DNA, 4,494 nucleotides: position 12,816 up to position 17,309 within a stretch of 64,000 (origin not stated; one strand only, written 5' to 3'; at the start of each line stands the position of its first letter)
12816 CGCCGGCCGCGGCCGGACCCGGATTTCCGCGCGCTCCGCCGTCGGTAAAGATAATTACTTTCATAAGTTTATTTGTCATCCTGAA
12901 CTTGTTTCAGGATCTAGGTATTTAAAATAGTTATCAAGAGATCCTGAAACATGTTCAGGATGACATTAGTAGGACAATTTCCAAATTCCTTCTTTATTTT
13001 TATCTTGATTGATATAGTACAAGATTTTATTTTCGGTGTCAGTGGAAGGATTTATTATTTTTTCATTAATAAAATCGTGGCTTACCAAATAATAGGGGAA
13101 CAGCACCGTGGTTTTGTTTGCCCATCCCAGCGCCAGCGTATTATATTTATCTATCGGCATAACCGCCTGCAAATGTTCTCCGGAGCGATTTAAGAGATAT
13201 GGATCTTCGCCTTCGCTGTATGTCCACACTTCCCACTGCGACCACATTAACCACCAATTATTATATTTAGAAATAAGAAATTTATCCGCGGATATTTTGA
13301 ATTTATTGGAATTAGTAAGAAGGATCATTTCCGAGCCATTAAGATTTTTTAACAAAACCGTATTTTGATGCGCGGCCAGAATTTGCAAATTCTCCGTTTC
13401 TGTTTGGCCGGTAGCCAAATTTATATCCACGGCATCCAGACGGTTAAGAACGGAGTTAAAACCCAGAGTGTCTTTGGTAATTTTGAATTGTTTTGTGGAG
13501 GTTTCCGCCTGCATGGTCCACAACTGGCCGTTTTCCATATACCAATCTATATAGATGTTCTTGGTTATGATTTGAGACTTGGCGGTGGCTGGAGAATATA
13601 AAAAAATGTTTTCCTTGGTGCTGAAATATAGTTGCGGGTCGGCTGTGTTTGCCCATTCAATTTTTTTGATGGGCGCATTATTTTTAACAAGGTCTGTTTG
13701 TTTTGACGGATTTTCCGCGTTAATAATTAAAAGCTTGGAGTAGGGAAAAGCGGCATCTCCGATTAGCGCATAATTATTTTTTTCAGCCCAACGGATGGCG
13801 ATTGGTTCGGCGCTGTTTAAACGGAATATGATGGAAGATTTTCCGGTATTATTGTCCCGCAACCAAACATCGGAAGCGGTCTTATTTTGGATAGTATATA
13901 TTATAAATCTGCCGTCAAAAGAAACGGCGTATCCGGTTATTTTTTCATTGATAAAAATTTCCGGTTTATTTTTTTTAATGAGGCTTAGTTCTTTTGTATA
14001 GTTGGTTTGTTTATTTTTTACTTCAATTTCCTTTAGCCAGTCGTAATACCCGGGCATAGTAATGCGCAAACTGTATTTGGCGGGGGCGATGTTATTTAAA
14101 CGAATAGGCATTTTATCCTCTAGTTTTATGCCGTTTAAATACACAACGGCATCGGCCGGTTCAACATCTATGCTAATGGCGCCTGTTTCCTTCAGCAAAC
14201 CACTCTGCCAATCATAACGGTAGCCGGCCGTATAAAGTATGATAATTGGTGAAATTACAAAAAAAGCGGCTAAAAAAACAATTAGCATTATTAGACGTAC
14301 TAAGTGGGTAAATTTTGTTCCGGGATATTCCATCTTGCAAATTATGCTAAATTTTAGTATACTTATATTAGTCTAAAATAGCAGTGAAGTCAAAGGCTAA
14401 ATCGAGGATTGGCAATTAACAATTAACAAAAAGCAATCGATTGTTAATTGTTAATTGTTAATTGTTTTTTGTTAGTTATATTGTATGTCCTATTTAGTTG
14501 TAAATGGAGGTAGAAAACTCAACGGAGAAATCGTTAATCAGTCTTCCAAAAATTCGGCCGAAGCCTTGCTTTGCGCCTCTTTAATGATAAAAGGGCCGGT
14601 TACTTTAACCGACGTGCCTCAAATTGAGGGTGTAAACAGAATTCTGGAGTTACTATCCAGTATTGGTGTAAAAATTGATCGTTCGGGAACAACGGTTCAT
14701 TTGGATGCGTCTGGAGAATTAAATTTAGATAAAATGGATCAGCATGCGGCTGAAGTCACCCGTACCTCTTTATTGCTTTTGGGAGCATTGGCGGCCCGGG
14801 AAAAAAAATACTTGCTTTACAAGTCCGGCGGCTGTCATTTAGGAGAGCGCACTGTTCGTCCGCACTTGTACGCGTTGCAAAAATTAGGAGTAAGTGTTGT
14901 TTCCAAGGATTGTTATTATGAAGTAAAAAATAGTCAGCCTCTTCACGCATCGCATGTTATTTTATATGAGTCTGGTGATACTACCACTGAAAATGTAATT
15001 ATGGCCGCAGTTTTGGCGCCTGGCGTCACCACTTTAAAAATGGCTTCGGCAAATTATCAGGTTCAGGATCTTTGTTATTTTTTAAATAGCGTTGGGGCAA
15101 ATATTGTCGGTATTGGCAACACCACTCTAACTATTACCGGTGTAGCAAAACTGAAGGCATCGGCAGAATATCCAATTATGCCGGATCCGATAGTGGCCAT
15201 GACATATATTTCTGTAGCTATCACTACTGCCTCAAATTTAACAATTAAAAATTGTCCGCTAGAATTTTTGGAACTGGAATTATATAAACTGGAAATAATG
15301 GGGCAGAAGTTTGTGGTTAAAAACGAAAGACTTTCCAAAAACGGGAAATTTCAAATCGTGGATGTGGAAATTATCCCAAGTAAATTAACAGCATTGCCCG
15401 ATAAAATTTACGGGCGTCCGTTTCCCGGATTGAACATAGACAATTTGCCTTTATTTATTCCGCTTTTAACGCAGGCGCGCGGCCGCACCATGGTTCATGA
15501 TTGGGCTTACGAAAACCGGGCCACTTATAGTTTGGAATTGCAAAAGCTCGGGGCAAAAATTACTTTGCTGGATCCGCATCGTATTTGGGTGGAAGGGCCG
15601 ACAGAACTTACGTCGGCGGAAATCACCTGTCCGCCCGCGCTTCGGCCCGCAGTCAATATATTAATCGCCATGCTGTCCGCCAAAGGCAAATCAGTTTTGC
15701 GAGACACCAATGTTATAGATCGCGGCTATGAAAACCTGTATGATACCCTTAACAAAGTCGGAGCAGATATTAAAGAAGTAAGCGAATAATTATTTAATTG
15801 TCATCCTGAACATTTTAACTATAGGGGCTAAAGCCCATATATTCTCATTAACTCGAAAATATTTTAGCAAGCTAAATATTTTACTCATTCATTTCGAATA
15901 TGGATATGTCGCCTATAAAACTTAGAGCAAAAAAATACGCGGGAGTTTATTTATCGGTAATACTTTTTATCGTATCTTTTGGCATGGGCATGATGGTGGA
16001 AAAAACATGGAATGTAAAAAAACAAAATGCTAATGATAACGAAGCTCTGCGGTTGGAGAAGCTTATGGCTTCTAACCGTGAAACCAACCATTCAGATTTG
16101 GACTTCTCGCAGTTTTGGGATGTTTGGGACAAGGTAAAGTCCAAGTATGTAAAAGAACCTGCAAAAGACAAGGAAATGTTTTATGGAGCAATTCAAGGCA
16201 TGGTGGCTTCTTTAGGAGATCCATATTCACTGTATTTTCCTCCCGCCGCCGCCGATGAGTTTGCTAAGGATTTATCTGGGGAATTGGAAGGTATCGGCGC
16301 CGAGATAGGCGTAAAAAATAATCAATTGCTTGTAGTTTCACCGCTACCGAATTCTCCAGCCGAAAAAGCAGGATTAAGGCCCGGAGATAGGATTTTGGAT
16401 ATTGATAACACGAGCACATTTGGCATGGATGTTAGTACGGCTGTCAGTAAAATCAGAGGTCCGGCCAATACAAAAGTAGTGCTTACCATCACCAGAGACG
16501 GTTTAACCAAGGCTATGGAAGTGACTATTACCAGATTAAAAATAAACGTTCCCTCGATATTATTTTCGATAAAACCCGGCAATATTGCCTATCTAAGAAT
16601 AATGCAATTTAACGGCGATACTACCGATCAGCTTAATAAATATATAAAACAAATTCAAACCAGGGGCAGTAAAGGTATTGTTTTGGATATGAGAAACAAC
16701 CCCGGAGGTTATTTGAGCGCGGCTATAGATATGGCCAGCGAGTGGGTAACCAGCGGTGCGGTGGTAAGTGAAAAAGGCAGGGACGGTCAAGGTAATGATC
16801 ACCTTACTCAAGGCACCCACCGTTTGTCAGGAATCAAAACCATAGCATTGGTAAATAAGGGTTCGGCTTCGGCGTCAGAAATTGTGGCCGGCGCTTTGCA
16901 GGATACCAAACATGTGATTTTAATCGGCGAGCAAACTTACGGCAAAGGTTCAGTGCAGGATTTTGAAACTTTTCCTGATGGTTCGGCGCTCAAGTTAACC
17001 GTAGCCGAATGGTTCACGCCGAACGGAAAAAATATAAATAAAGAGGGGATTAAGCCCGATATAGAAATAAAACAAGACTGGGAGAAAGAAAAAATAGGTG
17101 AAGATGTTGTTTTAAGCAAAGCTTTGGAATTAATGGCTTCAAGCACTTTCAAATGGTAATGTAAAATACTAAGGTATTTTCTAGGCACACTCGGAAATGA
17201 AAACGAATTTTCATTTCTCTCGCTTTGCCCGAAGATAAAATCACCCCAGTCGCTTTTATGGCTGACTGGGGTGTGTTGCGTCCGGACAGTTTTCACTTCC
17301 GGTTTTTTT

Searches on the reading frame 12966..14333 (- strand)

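Call 86: search_protein_families(library=pfam, proteins=[window:12966-14333:-], max_evalue=0.00001)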
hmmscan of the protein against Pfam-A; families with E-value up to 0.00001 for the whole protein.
window:12966-14333:- (455 aa): 1 family
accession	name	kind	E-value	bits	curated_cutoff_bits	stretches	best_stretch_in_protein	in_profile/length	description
PF08308.17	PEGA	-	7.1e-10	39.1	20.8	1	51-116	2-67/71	PEGA domain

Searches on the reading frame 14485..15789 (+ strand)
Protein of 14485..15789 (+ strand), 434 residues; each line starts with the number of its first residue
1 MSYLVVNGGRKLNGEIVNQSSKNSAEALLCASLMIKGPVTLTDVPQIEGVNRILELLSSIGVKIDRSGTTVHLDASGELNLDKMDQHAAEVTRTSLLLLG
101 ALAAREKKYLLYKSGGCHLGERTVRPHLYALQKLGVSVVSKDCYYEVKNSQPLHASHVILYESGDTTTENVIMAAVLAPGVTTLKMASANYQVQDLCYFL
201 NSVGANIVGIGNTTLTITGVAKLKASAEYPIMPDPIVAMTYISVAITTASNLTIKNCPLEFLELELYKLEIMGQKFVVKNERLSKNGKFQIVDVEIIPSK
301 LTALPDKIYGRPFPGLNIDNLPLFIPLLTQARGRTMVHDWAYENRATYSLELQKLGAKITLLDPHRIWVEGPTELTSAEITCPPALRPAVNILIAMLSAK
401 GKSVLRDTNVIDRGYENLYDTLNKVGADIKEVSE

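Call 86: search_protein_families(library=pfam, proteins=[window:14485-15789:+], max_evalue=0.00001)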
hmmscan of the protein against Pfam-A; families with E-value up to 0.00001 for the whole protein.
window:14485-15789:+ (434 aa): 1 family
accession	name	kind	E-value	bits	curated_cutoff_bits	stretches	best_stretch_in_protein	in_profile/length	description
PF00275.25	EPSP_synthase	-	9.2e-49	166.7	22.8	1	7-422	2-417/417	EPSP synthase (3-phosphoshikimate 1-carboxyvinyltransferase)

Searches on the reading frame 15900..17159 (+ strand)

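Call 86: search_protein_families(library=pfam, proteins=[window:15900-17159:+], max_evalue=0.00001)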
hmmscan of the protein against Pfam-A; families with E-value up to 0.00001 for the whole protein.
window:15900-17159:+ (419 aa): 5 families
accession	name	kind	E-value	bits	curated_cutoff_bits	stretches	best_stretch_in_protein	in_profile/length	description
PF03572.23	Peptidase_S41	-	4.8e-52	176.3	24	1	228-390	1-165/165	Peptidase family S41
PF17820.7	PDZ_6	-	6.3e-15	55.1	27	1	145-199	2-54/54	PDZ domain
PF00595.29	PDZ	-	1.9e-11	44.6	23.2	1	128-197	8-80/81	PDZ domain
PF22694.1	CtpB_N-like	-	9.5e-11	42.4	27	1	42-113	19-81/85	Activating protease CtpB N-terminal domain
PF13180.12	PDZ_2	-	2.1e-09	38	27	1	132-209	3-79/80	PDZ domain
